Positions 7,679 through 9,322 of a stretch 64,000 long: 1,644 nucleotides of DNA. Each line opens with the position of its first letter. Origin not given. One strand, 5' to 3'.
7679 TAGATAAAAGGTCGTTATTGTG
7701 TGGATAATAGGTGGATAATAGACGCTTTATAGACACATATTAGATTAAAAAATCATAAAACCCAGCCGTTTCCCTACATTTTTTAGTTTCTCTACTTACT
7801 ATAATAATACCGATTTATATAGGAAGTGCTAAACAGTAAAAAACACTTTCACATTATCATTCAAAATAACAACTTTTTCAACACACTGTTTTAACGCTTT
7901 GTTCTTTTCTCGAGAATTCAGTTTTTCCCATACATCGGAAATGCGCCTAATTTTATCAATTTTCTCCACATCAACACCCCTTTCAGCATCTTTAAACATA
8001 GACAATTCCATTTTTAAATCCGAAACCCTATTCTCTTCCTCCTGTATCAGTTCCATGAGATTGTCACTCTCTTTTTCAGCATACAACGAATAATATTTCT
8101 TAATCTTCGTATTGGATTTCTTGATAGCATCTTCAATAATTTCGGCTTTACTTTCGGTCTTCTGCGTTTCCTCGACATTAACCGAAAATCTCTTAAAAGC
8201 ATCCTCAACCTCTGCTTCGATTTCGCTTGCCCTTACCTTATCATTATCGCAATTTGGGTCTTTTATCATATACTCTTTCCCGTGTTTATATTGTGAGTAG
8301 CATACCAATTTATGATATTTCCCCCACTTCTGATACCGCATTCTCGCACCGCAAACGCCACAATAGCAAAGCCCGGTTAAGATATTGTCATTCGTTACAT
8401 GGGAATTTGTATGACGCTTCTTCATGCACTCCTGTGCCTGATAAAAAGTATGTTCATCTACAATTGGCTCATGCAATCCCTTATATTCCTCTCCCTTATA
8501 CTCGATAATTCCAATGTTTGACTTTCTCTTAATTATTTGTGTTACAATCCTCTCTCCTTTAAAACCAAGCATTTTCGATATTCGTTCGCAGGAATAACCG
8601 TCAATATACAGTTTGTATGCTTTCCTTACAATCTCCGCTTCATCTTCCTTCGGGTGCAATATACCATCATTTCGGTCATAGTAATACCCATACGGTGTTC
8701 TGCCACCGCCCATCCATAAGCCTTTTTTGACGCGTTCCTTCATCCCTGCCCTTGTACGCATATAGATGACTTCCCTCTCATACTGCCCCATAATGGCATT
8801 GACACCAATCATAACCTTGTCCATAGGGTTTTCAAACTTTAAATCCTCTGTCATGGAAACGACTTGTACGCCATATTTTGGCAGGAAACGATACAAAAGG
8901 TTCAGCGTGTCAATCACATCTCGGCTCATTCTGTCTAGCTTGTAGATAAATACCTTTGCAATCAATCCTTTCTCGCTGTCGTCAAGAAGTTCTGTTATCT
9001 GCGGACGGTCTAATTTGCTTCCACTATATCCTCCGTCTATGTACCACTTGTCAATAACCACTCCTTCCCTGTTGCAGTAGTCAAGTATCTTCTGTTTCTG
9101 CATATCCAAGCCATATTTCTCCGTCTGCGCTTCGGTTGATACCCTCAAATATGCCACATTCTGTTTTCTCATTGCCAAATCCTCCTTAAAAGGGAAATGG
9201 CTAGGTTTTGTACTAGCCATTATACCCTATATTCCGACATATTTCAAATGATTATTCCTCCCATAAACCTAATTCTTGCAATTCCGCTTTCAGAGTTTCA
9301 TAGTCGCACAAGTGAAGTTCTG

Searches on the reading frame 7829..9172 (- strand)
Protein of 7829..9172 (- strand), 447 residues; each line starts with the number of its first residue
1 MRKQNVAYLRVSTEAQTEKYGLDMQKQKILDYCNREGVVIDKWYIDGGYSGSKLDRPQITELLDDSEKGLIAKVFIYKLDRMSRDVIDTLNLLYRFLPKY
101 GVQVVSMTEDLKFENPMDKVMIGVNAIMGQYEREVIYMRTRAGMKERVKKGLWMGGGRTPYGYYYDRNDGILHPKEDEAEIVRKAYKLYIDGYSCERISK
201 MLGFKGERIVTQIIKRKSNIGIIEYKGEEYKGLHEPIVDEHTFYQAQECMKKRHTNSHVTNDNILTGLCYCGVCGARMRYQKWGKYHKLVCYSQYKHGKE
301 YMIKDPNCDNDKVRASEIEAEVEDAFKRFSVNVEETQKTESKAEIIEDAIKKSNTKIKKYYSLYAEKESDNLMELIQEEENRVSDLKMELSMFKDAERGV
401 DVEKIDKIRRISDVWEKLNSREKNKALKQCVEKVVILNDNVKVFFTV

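Call 76: find_encoding_contigs(protein=window:7829-9172:-, flank=10000, max_places=6)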
Protein window:7829-9172:- (447 aa): 12 contigs read that carry it; 6 places shown.
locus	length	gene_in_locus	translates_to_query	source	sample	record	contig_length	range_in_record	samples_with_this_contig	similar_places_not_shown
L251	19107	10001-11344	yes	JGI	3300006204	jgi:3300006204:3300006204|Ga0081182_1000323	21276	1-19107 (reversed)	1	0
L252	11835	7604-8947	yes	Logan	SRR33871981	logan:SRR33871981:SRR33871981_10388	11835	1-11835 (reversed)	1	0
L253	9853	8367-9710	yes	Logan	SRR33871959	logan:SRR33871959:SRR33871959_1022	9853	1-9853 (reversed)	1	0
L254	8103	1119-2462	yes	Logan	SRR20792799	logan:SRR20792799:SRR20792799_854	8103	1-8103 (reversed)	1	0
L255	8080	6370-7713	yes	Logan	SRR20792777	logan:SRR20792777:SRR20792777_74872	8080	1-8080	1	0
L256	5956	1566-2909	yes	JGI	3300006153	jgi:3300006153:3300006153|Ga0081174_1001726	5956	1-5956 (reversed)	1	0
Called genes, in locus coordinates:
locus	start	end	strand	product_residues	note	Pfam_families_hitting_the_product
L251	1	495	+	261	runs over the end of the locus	PF01507:PAPS_reduct (weak)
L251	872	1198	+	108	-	-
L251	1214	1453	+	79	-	-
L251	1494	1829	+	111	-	-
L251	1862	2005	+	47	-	-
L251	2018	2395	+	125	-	-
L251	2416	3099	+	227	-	-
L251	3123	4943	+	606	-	PF13481:AAA_25, PF06745:ATPase, PF20720:nSTAND3 (faint)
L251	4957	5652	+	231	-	-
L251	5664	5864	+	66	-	-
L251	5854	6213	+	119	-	-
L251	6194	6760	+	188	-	-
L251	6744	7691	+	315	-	PF00004:AAA, PF07728:AAA_5 (weak)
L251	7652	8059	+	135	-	PF00075:RNase_H, PF13456:RVT_3 (weak)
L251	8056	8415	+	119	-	-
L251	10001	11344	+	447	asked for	PF00239:Resolvase, PF07508:Recombinase, PF13408:Zn_ribbon_recom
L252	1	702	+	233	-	?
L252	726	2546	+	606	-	PF13481:AAA_25, PF06745:ATPase, PF20720:nSTAND3 (faint)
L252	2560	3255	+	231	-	-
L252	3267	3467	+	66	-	-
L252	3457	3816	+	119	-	-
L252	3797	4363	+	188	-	-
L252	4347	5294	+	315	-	PF00004:AAA, PF07728:AAA_5 (weak)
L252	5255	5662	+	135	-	PF00075:RNase_H, PF13456:RVT_3 (weak)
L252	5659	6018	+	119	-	-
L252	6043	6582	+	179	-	-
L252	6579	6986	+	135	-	PF09643:YopX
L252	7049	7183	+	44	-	-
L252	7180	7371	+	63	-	-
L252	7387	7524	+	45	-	-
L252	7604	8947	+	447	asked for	PF00239:Resolvase, PF07508:Recombinase, PF13408:Zn_ribbon_recom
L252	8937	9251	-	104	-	PF04542:Sigma70_r2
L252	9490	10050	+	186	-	-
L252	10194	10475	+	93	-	-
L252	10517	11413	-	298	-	PF02311:AraC_binding, PF12833:HTH_18, PF00165:HTH_AraC (weak)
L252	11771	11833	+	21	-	?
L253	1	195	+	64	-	?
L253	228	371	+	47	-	-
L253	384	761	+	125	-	-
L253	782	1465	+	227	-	-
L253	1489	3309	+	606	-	PF13481:AAA_25, PF06745:ATPase, PF20720:nSTAND3 (faint)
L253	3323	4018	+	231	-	-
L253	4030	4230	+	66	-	-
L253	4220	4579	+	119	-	-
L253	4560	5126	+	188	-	-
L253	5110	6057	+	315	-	PF00004:AAA, PF07728:AAA_5 (weak)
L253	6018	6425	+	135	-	PF00075:RNase_H, PF13456:RVT_3 (weak)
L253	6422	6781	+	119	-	-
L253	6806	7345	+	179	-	-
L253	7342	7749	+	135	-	PF09643:YopX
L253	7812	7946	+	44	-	-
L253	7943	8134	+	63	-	-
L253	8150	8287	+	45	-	-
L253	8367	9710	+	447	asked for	PF00239:Resolvase, PF07508:Recombinase, PF13408:Zn_ribbon_recom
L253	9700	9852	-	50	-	?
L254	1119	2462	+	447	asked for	PF00239:Resolvase, PF07508:Recombinase, PF13408:Zn_ribbon_recom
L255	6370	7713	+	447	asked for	PF00239:Resolvase, PF07508:Recombinase, PF13408:Zn_ribbon_recom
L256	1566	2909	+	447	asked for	PF00239:Resolvase, PF07508:Recombinase, PF13408:Zn_ribbon_recom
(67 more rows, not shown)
